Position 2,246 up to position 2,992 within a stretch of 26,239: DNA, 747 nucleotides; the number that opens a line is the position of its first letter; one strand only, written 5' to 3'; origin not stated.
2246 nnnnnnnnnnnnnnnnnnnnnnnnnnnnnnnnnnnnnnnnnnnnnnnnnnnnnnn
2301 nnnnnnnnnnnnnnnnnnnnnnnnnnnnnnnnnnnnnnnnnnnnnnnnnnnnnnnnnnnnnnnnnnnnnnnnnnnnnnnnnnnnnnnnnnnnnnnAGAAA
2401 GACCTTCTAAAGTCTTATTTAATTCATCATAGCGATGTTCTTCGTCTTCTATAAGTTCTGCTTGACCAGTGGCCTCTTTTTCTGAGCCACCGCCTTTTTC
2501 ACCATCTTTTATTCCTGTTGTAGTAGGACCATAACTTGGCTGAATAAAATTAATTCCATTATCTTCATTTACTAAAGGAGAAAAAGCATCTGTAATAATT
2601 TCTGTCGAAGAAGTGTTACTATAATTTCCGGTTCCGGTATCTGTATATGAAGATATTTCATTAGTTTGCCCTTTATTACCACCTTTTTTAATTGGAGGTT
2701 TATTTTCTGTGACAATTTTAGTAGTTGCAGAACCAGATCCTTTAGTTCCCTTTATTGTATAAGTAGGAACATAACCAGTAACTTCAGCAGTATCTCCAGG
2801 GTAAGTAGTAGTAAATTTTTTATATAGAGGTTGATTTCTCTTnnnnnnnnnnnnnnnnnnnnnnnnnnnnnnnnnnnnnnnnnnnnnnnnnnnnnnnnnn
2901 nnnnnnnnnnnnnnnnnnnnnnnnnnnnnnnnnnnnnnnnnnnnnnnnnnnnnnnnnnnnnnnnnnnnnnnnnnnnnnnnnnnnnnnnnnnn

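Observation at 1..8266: Exceptionally long tape measure gene (over 8.2 kb, still open at the window edge) with a non-coiled-coil insert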

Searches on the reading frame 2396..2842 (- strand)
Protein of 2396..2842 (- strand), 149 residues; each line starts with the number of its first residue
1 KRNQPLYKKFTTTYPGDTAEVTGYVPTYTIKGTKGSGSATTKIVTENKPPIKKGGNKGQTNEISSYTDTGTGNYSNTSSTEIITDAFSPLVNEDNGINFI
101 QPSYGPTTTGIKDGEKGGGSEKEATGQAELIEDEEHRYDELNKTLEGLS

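Call 51: predict_structure(protein=window:2396-2842:-)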
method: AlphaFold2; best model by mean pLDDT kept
length: 149 residues; sequences in the alignment: 1
mean_pLDDT: 41.0   pTM: 0.20
mean pLDDT of the five models: 41.0, 35.3, 35.2, 34.2, 30.2
residues with pLDDT >= 90: 0; 70-90: 0; 50-70: 20; < 50: 129
segments of 3 or more residues with pLDDT < 50: 1-9, 11-130
pLDDT, mean of each block of 10 residues (from residue 1): 41 46 43 41 43 34 39 36 34 36 31 35 41 56 62
secondary structure, 60 per line:
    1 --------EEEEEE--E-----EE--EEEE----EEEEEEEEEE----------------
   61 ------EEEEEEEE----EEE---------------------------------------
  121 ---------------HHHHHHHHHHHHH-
elements in order: E9-14 E27-30 E35-44 E67-74 E79-81 H136-148

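Call 66: search_protein_representatives(protein=window:2396-2842:-)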
Query: 149 residues. Proteins with E-value up to 0.001 (for the whole library): 1; up to 1e-10: 1; up to 1e-30: 0. The best 1 are listed.
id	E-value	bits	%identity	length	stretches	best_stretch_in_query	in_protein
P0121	2.0e-26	109.7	55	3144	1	6-148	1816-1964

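Call 69: find_encoding_contigs(protein=P0121, flank=10000, max_places=4)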
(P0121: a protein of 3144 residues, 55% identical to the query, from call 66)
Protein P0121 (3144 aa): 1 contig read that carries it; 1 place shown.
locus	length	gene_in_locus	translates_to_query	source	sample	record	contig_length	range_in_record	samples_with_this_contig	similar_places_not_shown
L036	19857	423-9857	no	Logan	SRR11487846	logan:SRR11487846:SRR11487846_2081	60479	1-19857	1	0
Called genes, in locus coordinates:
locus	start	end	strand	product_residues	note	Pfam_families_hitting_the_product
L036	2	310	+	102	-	?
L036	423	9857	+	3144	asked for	PF10145:PhageMin_Tail, PF04791:LMBR1 (weak)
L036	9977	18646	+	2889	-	-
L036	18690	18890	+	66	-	-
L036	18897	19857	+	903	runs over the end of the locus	-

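Call 85: predict_structure(alignment_id=A2)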
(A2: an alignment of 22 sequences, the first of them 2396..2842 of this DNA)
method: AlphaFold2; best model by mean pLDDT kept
length: 149 residues; sequences in the alignment: 22
mean_pLDDT: 46.9   pTM: 0.17
mean pLDDT of the five models: 46.9, 42.9, 42.2, 38.5, 37.3
residues with pLDDT >= 90: 0; 70-90: 9; 50-70: 28; < 50: 112
segments of 3 or more residues with pLDDT < 50: 1-49, 53-56, 64-78, 80-99, 101-120
pLDDT, mean of each block of 10 residues (from residue 1): 42 37 37 40 41 49 46 42 43 47 46 43 53 67 72
secondary structure, 60 per line:
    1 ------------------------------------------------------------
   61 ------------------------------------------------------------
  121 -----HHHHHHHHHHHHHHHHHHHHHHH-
elements in order: H126-148
